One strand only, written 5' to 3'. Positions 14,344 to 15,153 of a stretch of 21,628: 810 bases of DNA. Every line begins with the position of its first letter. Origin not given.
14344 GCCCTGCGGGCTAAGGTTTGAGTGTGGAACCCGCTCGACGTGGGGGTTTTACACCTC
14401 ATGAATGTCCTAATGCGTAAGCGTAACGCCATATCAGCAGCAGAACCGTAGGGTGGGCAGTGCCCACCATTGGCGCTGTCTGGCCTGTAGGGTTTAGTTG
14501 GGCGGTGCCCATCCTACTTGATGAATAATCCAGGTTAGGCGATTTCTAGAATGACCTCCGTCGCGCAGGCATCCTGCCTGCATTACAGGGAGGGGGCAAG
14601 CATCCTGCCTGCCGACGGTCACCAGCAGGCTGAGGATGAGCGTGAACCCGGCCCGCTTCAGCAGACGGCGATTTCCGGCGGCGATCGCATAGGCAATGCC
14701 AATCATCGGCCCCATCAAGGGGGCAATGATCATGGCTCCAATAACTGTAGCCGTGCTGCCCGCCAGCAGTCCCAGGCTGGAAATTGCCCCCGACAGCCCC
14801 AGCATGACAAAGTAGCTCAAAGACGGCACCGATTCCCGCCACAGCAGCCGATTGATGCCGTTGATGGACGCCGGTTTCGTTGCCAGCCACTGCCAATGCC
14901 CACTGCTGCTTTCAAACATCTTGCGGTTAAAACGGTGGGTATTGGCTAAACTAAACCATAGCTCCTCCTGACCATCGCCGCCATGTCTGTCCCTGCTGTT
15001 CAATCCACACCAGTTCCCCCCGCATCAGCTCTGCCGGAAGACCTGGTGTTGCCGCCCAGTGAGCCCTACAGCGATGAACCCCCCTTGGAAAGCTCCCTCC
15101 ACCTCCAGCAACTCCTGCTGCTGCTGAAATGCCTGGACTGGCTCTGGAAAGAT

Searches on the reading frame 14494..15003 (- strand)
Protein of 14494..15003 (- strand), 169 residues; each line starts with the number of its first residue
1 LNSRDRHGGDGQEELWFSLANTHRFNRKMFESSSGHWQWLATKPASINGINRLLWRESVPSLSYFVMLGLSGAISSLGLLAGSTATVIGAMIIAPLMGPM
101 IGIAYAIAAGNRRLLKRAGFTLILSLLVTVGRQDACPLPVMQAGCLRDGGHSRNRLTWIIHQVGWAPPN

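Call 7: search_protein_families(library=pfam, proteins=[window:14494-15003:-])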
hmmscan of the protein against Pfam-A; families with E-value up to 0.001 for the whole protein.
window:14494-15003:- (169 aa): 1 family
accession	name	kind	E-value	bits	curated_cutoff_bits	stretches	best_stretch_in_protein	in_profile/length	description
PF04087.19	DUF389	-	2.7e-08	34.4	23.9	1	91-130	1-40/137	Domain of unknown function (DUF389)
